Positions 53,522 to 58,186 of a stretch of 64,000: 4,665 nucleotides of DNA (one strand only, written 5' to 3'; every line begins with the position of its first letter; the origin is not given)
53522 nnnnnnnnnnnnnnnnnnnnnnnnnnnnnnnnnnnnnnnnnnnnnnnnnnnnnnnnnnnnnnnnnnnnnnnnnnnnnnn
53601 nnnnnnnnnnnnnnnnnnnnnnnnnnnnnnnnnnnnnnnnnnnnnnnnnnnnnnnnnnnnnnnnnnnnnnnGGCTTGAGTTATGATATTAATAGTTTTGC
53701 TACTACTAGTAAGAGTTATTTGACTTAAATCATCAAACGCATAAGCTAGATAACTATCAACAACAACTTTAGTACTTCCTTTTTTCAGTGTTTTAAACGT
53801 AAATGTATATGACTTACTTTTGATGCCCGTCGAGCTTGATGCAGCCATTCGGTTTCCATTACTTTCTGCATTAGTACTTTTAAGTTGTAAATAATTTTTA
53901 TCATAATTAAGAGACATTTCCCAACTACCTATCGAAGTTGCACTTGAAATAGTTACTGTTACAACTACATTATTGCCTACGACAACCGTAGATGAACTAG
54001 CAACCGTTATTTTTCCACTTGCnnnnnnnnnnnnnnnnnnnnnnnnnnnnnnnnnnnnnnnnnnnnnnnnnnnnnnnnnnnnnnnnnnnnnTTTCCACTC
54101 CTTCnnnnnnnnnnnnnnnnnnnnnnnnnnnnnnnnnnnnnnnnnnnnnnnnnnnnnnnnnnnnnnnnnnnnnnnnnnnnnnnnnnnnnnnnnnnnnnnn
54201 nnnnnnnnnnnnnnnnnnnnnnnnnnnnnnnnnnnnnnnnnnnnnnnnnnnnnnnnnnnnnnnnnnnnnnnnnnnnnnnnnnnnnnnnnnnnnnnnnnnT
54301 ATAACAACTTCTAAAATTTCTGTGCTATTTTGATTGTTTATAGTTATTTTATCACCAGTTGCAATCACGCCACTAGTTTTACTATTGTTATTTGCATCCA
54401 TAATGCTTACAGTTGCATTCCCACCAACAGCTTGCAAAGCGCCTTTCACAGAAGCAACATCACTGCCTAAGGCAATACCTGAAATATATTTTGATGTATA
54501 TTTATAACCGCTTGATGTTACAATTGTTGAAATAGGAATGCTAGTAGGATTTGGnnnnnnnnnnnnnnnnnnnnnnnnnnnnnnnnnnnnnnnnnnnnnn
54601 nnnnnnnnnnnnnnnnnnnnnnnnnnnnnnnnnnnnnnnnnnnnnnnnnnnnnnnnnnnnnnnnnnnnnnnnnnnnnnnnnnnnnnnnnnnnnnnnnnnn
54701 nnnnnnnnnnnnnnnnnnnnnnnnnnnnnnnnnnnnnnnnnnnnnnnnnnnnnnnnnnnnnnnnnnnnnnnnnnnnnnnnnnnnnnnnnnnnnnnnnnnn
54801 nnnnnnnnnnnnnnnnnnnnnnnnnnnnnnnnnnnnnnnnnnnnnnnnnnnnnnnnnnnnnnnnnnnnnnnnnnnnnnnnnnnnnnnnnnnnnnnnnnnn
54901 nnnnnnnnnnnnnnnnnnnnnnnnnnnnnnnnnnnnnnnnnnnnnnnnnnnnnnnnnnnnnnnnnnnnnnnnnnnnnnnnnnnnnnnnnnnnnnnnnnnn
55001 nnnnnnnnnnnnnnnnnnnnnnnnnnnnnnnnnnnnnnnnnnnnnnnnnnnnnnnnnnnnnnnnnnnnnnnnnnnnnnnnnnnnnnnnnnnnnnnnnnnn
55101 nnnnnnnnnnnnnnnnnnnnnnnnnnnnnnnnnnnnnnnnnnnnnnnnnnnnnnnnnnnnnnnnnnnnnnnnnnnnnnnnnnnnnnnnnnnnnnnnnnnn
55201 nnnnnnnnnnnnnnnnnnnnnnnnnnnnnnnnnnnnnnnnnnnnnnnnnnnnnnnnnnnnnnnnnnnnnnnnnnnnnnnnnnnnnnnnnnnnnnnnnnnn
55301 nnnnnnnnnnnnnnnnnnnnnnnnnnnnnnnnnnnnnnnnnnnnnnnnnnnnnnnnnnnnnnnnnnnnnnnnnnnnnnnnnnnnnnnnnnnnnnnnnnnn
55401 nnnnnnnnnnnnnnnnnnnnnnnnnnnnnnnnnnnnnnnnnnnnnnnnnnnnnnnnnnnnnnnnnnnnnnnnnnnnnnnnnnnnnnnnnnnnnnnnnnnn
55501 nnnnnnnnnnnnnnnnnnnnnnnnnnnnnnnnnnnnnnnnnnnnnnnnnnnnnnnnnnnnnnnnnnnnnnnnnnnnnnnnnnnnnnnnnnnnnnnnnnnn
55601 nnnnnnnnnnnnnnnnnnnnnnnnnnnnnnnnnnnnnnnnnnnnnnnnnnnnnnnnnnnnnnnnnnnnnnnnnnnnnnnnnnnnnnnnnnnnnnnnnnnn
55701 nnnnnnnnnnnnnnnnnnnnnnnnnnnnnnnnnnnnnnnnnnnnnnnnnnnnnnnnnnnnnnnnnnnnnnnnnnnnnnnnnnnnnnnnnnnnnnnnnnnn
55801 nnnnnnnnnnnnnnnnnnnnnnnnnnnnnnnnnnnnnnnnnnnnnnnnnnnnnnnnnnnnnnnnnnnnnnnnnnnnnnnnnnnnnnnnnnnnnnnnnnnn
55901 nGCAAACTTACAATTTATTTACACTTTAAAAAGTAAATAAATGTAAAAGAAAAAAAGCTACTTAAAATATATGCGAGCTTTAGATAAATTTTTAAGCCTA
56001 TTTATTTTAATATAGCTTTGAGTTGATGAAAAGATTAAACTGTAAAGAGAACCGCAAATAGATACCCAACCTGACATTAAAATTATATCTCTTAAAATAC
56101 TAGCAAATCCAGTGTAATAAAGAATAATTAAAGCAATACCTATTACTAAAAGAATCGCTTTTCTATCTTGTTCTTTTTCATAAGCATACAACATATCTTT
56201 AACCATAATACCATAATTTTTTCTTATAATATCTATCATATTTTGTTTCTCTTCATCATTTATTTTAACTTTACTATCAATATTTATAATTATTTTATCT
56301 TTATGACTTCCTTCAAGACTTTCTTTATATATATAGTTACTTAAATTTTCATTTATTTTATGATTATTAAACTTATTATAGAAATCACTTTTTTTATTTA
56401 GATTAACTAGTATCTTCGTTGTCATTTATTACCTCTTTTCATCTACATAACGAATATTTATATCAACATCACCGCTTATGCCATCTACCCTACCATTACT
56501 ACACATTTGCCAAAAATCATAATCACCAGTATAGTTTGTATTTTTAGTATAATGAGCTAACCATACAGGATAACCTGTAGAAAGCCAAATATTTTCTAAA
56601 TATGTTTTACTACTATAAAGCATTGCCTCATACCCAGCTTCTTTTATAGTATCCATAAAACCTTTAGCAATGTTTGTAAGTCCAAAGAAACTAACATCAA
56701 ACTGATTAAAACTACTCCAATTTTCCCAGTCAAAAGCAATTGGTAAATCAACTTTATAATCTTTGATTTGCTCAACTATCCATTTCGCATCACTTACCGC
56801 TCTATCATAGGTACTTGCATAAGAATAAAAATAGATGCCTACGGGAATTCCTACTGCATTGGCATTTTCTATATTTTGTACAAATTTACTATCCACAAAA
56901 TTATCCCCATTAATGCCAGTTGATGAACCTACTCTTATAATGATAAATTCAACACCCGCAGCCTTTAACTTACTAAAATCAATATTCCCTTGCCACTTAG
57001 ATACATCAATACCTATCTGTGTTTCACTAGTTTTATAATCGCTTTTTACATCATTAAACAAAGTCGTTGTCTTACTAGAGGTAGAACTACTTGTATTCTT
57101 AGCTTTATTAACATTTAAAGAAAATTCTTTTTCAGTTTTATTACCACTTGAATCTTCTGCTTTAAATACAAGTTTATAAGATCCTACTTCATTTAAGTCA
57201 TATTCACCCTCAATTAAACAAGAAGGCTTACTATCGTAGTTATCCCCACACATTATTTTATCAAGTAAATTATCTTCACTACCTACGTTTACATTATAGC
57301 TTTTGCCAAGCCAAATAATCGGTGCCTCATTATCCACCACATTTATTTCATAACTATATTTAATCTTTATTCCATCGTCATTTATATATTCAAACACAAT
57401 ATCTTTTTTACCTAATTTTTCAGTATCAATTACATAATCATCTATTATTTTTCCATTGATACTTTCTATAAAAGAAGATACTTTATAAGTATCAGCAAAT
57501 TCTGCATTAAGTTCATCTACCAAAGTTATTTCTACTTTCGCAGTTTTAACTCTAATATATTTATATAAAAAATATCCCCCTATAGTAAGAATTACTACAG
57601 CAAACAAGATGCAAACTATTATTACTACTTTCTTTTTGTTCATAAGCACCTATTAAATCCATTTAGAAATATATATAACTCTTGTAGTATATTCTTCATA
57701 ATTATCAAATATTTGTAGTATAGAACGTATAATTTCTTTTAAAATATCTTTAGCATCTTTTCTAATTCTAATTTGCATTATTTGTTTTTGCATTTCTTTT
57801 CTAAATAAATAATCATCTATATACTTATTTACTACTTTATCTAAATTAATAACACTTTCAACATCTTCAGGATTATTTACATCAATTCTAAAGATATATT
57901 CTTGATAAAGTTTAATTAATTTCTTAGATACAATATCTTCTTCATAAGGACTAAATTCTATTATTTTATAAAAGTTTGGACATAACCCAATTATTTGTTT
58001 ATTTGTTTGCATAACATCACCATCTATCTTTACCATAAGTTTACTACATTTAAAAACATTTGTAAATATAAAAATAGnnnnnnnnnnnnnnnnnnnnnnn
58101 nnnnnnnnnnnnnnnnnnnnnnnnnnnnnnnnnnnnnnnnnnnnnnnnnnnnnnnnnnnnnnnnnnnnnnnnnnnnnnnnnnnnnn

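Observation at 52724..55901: Cohesin-dockerin pair used to display a peptidoglycan hydrolase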

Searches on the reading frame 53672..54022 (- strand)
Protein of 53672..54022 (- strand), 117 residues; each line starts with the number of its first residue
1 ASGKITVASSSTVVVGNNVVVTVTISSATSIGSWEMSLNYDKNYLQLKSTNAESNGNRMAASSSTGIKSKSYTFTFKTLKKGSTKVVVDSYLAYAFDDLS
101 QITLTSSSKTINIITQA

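Call 72: search_protein_representatives(protein=window:53672-54022:-)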
Query: 117 residues. Proteins with E-value up to 0.001 (for the whole library): 274; up to 1e-10: 72; up to 1e-30: 6. The best 150 are listed.
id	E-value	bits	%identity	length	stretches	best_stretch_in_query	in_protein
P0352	1.1e-51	189.3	85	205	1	1-117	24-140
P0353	1.5e-36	140.8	64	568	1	1-116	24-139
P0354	2.9e-36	139.9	70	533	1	1-115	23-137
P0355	1.6e-35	137.6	67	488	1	1-117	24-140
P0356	1.8e-32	127.8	59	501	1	1-117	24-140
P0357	9.9e-32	125.4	59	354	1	1-117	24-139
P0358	2.3e-30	121.0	62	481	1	2-116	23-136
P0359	2.7e-30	120.8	57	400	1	2-116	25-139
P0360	2.1e-26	108.4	56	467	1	1-116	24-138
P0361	4.7e-26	107.2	56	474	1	1-117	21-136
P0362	1.9e-25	105.3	60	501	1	1-116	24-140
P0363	2.0e-24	102.0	53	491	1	1-117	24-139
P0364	2.0e-24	102.0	53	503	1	3-115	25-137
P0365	2.7e-24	101.6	54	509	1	2-115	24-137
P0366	1.1e-23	99.6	56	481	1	1-117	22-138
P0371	4.2e-21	91.4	40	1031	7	5-50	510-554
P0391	1.2e-14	70.7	31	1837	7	9-50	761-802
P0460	9.4e-08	48.6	31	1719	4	9-51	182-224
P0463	9.8e-08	48.6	40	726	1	1-115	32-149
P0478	3.4e-07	46.8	27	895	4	10-53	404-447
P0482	4.4e-07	46.5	34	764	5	7-52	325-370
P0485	5.7e-07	46.1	34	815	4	7-49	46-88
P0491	9.3e-07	45.4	27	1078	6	11-64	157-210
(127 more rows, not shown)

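Call 76: search_protein_families(library=pfam, proteins=[P0371, P0391, P0460, P0478, P0482, P0485, P0491, P0463], max_evalue=0.001)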
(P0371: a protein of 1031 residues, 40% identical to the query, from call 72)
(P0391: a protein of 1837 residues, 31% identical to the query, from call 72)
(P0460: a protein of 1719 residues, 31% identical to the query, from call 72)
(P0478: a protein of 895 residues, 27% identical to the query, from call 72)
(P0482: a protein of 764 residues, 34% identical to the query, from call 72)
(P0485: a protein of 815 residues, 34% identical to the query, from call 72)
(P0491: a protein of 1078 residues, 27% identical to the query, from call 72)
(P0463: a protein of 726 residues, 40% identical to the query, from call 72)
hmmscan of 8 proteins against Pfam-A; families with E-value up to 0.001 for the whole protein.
P0371 (1031 aa): 4 families
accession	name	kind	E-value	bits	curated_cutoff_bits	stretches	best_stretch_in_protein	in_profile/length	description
PF00963.24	Cohesin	-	5e-89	296.1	24.1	7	71-190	2-130/139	Cohesin domain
PF13860.13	FlgD_ig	-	1.3e-16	60.8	27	0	850-881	37-68/79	FlgD Ig-like domain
PF22122.2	InlK_D2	-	6.8e-08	33.2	26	0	954-998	63-107/112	Internalin K domain D2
PF11276.14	DUF3078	-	0.00011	22.9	25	0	239-274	15-50/92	Protein of unknown function (DUF3078)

P0391 (1837 aa): 1 family
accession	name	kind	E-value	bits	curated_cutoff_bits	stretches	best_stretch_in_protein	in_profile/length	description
PF00963.24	Cohesin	-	1.1e-47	162.1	24.1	4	762-853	8-100/139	Cohesin domain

P0460 (1719 aa): 7 families
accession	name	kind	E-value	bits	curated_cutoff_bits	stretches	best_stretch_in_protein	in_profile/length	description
PF13573.12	SprB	-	1.3e-65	217.2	28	8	768-800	1-33/37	SprB repeat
PF00963.24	Cohesin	-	1.3e-41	142.5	24.1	4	473-582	1-118/139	Cohesin domain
PF13585.12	CHU_C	-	1.6e-22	79.8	27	1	1631-1716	3-86/86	CHU_C Type IX secretion signal domain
PF06832.18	BiPBP_C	-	7.9e-09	35.7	26.8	0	1409-1459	32-86/90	Penicillin-Binding Protein C-terminus Family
PF18962.6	Por_Secre_tail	-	6.8e-06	26.7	27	0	1643-1703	7-67/75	Secretion system C-terminal sorting domain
PF23585.1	DUF7137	-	1.1e-05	25.6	27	0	785-830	57-103/137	Domain of unknown function (DUF7137)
PF13620.12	CarboxypepD_reg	-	1.5e-05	25.7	32.3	0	1513-1551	41-80/82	Carboxypeptidase regulatory-like domain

P0478 (895 aa): 5 families
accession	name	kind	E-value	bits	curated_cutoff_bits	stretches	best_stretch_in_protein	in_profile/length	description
PF00963.24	Cohesin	-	6.6e-33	114.3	24.1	4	24-161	3-139/139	Cohesin domain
PF00404.24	Dockerin_1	-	4.1e-13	49.8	22.9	1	683-734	1-52/57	Dockerin type I domain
PF13860.13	FlgD_ig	-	3.3e-05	24.2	27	1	819-878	16-71/79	FlgD Ig-like domain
PF02368.24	Big_2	-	3.6e-05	24.1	22.8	1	311-383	4-74/79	Bacterial Ig-like domain (group 2)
PF09394.16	Inhibitor_I42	-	6.6e-05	23.6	27.2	0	253-281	43-72/91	Chagasin family peptidase inhibitor I42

P0482 (764 aa): 2 families
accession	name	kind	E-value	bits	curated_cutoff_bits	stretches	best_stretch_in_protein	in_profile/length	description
PF00963.24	Cohesin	-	3.7e-52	176.7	24.1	5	323-457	2-139/139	Cohesin domain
PF06863.17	DUF1254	-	0.00066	20.3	22.2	0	402-456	16-70/133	Protein of unknown function (DUF1254)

P0485 (815 aa): 6 families
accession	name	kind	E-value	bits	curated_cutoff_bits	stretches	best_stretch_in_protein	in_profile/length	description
PF17963.7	Big_9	-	6.4e-54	181.3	23.6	3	423-508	1-89/89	Bacterial Ig domain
PF17892.7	Cadherin_5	-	7.6e-33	112.7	26.5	3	423-510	2-98/98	Cadherin-like domain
PF17803.7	Cadherin_4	-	2.1e-24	86.2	25.1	3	503-568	1-70/71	Bacterial cadherin-like domain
PF16184.11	Cadherin_3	-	1.6e-09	38.1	25.5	0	208-271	24-105/106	Cadherin-like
PF09394.16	Inhibitor_I42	-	1.9e-06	28.5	27.2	0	688-716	48-76/91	Chagasin family peptidase inhibitor I42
PF13584.12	BatD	-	0.0006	20.8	24.1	0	47-70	3-26/92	BatD DUF11 like domain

P0491 (1078 aa): 5 families
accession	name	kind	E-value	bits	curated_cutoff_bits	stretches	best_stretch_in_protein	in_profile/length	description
PF00963.24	Cohesin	-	2.7e-66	222.5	24.1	6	151-272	2-138/139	Cohesin domain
PF18962.6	Por_Secre_tail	-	3.5e-10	40.5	27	1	1000-1075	2-74/75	Secretion system C-terminal sorting domain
PF05345.18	He_PIG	-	6.7e-08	33.3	24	2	794-868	2-83/96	Putative Ig domain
PF17963.7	Big_9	-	0.00039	21.7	23.6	1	802-876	10-86/89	Bacterial Ig domain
PF17892.7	Cadherin_5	-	0.00078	19.7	26.5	0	794-876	5-93/98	Cadherin-like domain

P0463 (726 aa): 2 families
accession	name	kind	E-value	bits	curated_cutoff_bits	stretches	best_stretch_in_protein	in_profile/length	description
PF12733.13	Cadherin-like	-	2.6e-11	44.3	24.2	1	159-240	1-89/89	Cadherin-like beta sandwich domain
PF00963.24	Cohesin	-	8.6e-05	23.2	24.1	1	42-125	7-91/139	Cohesin domain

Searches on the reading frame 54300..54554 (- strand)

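Call 70: search_protein_families(library=pfam, proteins=[window:54300-54554:-], max_evalue=10)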
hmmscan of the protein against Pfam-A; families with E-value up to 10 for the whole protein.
window:54300-54554:- (85 aa): 2 families
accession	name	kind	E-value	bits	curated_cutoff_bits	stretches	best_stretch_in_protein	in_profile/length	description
PF24269.1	DUF7467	-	0.037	15.2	27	1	32-81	23-72/116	Domain of unknown function (DUF7467)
PF02481.21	DNA_processg_A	-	0.098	12.3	29.6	1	22-58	76-98/212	DNA recombination-mediator protein A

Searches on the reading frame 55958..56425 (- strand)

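Call 3: search_protein_families(library=pfam, proteins=[window:55958-56425:-], max_evalue=0.1)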
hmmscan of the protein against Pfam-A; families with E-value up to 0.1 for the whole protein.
window:55958-56425:- (155 aa): 2 families
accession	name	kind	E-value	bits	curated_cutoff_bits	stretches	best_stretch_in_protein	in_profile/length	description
PF25136.1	DUF7823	-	0.019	16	27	1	16-81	8-63/109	Domain of unknown function (DUF7823)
PF05698.19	Trigger_C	-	0.025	15.1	22.7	1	51-91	107-147/162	Bacterial trigger factor protein (TF) C-terminus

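Call 4: search_protein_families(library=ncbifam, proteins=[window:55958-56425:-], max_evalue=0.1)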
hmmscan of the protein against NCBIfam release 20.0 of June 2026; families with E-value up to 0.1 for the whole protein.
window:55958-56425:- (155 aa): 1 family
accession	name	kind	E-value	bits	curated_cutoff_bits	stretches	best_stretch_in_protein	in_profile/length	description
TIGR01998.1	PTS-II-BC-nag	equivalog_domain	0.051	12.3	553.2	1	77-113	338-375/475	N-acetylglucosamine-specific PTS transporter subunit IIBC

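Call 77: search_protein_families(library=phrogs, proteins=[window:55958-56425:-], max_evalue=0.001)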
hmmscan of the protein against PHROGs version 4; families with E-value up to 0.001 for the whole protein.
window:55958-56425:- (155 aa): 0 families

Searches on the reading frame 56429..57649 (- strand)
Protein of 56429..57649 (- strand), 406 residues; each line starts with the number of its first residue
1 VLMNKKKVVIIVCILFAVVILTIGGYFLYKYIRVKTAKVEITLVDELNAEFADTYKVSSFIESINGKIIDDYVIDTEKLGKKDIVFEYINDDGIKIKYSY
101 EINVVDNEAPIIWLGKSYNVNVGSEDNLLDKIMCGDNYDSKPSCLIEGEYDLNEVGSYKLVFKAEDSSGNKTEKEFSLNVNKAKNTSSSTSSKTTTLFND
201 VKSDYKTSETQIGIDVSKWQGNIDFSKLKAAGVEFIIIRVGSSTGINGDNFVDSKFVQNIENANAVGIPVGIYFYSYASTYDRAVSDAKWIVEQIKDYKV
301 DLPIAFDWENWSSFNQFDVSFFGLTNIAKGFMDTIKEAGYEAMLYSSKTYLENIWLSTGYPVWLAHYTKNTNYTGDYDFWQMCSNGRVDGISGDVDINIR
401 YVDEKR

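Call 3: search_protein_families(library=pfam, proteins=[window:56429-57649:-], max_evalue=0.1)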
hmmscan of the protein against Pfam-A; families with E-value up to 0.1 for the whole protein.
window:56429-57649:- (406 aa): 2 families
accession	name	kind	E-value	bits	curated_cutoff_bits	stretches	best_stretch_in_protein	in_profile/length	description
PF01183.26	Glyco_hydro_25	-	4.1e-31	109.1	27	1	214-391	1-180/180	Glycosyl hydrolases family 25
PF16403.11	Bact_surface_Ig-like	-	0.00015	22.2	27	1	137-174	28-65/71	Bacterial surface protein, Ig-like domain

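Call 4: search_protein_families(library=ncbifam, proteins=[window:56429-57649:-], max_evalue=0.1)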
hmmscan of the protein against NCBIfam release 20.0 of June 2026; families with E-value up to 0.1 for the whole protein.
window:56429-57649:- (406 aa): 0 families

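Call 77: search_protein_families(library=phrogs, proteins=[window:56429-57649:-], max_evalue=0.001)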
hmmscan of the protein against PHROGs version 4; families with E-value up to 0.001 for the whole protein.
window:56429-57649:- (406 aa): 5 families
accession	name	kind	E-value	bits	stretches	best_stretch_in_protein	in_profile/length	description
phrog_291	-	lysis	1.3e-45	157.2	1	194-404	96-309/509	endolysin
phrog_6745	-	lysis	1.5e-34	120.5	1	212-374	5-162/396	endolysin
phrog_6219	-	lysis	7.1e-30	105.6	1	213-400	4-186/326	endolysin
phrog_3084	-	lysis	3.2e-09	37.3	1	202-373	150-311/468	endolysin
phrog_23704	-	unknown function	3.2e-06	28.5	1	337-399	49-115/134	-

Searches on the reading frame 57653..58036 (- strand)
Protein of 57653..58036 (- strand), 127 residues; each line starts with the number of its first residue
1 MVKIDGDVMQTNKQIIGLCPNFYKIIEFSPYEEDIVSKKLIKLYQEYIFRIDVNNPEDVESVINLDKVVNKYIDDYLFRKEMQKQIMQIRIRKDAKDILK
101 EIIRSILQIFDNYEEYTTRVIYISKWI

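Call 3: search_protein_families(library=pfam, proteins=[window:57653-58036:-], max_evalue=0.1)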
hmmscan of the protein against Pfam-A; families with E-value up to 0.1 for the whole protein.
window:57653-58036:- (127 aa): 1 family
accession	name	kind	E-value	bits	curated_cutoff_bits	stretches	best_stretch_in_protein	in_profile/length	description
PF08192.17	Peptidase_S64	-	0.09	11.7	23.6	1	31-113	166-245/692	Peptidase family S64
